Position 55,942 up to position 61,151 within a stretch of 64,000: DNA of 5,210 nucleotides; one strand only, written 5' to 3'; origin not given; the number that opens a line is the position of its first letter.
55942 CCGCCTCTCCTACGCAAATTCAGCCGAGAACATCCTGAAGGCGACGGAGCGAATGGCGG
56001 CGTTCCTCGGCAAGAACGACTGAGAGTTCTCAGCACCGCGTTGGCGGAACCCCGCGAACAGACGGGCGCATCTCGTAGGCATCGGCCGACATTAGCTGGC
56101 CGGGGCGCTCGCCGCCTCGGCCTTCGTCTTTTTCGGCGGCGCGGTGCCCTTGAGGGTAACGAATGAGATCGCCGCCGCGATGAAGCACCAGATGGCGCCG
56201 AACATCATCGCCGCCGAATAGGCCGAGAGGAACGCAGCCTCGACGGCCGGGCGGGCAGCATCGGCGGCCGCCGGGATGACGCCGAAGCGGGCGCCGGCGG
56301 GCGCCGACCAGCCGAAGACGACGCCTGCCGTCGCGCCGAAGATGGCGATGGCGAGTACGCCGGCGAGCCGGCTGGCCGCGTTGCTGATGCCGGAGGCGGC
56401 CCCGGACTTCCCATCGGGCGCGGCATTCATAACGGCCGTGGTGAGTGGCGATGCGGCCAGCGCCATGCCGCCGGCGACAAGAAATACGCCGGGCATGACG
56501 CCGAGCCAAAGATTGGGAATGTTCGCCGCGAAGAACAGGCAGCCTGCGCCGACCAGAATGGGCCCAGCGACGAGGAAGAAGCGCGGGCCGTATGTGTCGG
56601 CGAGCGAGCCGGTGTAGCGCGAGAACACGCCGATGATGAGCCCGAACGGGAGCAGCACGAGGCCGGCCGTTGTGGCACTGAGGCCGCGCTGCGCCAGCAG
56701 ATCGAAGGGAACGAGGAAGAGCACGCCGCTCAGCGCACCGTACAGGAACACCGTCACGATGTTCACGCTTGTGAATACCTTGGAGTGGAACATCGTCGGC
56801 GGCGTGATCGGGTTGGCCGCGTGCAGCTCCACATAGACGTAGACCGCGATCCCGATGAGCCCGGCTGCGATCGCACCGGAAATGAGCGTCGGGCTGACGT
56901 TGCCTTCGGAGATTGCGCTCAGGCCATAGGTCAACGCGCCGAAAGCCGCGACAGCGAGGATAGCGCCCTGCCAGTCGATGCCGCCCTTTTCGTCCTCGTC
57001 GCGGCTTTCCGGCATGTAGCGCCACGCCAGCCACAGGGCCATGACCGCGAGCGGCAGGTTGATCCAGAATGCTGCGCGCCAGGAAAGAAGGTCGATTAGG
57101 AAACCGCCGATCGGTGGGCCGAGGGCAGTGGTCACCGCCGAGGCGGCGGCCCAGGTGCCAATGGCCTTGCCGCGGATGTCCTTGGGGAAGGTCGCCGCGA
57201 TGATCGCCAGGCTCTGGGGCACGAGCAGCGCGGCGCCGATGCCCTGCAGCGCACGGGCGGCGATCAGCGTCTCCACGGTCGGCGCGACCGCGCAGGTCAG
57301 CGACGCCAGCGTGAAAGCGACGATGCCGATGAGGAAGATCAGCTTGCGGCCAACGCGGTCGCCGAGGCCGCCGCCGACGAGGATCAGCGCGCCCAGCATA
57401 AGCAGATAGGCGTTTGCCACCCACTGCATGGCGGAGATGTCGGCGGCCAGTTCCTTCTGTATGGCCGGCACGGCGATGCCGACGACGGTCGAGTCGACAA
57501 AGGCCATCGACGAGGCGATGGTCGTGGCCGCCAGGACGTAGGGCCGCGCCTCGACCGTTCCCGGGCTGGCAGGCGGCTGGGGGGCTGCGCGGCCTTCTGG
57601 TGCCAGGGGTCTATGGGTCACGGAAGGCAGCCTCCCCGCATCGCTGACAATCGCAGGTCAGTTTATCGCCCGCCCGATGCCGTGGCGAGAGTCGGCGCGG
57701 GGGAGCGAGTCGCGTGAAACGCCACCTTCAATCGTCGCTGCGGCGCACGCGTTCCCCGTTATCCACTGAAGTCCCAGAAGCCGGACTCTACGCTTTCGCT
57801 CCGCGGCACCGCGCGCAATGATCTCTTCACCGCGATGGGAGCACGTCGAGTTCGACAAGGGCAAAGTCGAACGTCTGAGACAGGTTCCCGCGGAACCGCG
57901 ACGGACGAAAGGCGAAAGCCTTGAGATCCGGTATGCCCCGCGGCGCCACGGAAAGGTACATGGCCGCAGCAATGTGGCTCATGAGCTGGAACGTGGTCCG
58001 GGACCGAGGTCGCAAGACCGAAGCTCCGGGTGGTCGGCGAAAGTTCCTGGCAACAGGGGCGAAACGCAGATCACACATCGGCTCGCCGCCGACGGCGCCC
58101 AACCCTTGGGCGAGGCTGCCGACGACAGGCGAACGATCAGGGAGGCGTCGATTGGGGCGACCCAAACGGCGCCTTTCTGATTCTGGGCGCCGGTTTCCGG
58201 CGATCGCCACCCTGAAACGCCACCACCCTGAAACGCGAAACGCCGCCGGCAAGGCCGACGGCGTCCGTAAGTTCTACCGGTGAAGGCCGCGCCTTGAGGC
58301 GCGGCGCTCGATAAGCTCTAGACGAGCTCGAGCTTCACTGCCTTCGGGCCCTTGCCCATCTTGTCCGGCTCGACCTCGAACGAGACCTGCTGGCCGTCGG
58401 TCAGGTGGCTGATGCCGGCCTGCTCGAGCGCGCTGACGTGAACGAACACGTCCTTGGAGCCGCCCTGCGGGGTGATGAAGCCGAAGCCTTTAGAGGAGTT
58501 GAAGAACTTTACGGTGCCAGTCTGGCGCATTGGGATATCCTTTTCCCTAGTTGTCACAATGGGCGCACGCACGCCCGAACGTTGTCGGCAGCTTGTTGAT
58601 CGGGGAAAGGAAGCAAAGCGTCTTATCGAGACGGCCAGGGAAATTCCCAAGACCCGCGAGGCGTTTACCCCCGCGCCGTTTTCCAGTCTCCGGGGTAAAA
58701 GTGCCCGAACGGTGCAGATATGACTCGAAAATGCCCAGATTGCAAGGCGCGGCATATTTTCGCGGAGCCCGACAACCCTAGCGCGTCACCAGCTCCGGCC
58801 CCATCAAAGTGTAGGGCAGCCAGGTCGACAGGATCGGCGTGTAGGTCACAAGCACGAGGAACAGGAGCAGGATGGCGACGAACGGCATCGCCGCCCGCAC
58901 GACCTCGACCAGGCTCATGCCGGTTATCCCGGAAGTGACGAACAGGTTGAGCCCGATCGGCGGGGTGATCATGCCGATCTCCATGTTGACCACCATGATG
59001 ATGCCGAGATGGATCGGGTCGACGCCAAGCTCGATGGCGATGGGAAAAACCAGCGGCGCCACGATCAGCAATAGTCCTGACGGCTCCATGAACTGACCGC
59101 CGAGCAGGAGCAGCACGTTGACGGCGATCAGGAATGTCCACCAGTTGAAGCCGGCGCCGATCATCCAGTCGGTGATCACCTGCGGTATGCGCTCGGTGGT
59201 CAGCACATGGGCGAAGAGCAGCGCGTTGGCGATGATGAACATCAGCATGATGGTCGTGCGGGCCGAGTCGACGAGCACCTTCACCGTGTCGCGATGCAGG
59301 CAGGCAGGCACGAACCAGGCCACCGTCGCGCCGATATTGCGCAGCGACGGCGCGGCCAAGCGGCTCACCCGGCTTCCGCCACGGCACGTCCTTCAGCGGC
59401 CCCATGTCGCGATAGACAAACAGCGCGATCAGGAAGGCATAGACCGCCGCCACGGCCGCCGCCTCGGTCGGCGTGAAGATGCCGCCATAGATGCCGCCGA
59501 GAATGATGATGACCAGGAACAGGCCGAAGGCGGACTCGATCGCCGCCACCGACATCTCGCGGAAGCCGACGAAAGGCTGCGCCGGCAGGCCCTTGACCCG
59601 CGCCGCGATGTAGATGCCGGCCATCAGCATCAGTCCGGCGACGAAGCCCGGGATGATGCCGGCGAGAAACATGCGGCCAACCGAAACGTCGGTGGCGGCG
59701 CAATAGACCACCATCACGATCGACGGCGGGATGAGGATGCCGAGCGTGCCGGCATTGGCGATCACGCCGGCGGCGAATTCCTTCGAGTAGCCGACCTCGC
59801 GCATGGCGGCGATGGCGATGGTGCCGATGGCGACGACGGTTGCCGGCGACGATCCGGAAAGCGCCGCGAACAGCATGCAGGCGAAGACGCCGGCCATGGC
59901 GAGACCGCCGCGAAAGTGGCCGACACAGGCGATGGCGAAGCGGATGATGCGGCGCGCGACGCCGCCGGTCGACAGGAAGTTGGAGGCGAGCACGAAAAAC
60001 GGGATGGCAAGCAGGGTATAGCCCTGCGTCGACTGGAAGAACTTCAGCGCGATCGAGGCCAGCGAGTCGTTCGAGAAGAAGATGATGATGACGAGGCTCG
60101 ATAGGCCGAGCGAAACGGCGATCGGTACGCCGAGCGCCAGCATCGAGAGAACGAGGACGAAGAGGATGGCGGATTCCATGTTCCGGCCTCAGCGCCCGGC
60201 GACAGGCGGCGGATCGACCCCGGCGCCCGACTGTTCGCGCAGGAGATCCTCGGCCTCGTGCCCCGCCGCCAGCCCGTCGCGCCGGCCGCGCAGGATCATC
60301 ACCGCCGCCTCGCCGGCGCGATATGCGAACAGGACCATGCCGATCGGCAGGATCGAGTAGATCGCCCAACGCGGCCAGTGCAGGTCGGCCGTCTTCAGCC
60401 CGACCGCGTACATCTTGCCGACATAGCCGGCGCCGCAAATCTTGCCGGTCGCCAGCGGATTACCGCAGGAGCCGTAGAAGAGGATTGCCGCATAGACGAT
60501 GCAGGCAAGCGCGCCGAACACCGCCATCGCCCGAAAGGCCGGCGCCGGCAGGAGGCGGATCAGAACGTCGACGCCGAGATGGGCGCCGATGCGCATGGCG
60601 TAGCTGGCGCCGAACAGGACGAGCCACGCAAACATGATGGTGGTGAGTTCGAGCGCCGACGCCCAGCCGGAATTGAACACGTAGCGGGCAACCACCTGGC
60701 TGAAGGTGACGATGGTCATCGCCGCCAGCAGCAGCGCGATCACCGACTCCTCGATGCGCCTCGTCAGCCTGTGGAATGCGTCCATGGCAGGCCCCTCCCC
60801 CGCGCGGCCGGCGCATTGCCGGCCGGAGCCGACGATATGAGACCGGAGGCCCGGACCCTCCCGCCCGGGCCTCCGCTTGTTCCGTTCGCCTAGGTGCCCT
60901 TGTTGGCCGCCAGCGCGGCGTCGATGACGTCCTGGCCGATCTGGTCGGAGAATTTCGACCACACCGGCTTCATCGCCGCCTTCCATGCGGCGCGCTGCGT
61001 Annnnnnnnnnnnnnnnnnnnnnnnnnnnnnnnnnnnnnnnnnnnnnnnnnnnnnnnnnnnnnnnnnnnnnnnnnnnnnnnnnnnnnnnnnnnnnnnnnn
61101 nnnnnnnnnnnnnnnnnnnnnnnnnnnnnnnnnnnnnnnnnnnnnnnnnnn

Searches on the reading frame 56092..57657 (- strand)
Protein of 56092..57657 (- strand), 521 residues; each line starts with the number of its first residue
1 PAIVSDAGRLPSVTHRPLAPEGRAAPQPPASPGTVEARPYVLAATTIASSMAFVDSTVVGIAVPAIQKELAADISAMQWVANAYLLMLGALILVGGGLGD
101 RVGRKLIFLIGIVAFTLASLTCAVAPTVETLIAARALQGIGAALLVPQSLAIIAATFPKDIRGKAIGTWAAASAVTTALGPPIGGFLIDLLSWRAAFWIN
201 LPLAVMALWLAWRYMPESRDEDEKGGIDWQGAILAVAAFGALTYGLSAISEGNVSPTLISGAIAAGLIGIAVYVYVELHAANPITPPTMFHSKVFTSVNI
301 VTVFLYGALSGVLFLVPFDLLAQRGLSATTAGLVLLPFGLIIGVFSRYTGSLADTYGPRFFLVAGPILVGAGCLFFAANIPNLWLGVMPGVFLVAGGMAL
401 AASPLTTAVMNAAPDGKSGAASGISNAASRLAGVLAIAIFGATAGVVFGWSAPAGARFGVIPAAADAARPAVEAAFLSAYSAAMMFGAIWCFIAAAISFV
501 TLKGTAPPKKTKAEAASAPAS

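Call 75: search_protein_families(library=pfam, proteins=[window:56092-57657:-], max_evalue=0.00001)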
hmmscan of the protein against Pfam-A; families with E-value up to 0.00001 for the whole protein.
window:56092-57657:- (521 aa): 1 family
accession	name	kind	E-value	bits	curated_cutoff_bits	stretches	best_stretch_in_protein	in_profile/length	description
PF07690.21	MFS_1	-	6e-64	216.6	33.4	2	47-436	3-346/347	Major Facilitator Superfamily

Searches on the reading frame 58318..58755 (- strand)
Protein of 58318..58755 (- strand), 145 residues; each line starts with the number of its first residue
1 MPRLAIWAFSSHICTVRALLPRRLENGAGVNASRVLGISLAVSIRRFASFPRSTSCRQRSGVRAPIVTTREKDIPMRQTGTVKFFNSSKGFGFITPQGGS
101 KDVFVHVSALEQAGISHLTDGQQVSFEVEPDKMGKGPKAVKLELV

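Call 81: search_protein_families(library=pfam, proteins=[window:58318-58755:-], max_evalue=0.0001)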
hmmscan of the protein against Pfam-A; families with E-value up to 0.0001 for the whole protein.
window:58318-58755:- (145 aa): 1 family
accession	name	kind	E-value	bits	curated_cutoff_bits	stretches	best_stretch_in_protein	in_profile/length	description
PF00313.28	CSD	-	9.2e-23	80.3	27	1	79-142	2-63/66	'Cold-shock' DNA-binding domain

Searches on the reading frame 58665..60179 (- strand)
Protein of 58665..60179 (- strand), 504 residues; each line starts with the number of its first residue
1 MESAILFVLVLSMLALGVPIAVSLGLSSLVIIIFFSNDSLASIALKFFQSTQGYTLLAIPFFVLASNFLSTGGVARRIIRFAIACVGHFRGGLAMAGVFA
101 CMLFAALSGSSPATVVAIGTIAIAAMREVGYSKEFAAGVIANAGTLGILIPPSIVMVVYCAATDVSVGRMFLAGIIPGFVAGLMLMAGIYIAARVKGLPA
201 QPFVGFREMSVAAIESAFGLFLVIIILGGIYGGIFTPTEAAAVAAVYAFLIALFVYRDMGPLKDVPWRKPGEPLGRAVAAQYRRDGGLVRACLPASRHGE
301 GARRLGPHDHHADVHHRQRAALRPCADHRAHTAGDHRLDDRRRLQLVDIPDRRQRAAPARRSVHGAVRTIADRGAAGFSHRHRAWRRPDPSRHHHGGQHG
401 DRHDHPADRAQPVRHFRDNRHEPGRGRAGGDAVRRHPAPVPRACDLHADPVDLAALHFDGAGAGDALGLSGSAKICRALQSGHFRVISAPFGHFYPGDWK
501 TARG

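Call 81: search_protein_families(library=pfam, proteins=[window:58665-60179:-], max_evalue=0.0001)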
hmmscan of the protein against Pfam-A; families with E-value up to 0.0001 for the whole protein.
window:58665-60179:- (504 aa): 1 family
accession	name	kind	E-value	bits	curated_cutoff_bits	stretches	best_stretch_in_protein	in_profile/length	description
PF06808.19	DctM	-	1.5e-70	238.5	23.8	1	7-260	1-257/413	Tripartite ATP-independent periplasmic transporter, DctM component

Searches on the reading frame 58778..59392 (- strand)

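Call 75: search_protein_families(library=pfam, proteins=[window:58778-59392:-], max_evalue=0.00001)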
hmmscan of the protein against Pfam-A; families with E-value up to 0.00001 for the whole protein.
window:58778-59392:- (204 aa): 1 family
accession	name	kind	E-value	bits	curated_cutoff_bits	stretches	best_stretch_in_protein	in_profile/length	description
PF06808.19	DctM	-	9.4e-43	147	23.8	1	35-186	260-411/413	Tripartite ATP-independent periplasmic transporter, DctM component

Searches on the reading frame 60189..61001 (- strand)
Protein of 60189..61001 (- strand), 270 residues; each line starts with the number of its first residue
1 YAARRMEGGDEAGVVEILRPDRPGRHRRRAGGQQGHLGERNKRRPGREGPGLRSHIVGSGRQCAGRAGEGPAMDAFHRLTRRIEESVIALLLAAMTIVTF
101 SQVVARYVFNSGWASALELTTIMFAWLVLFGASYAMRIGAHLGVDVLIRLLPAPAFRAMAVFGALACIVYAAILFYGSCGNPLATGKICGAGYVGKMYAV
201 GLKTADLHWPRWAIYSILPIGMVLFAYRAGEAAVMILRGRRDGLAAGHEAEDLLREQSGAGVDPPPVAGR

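Call 75: search_protein_families(library=pfam, proteins=[window:60189-61001:-], max_evalue=0.00001)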
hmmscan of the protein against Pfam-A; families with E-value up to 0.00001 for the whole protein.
window:60189-61001:- (270 aa): 1 family
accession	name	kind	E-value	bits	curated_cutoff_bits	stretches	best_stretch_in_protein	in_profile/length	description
PF04290.18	DctQ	-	8.3e-26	90.9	28.3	1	95-236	1-129/132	Tripartite ATP-independent periplasmic transporters, DctQ component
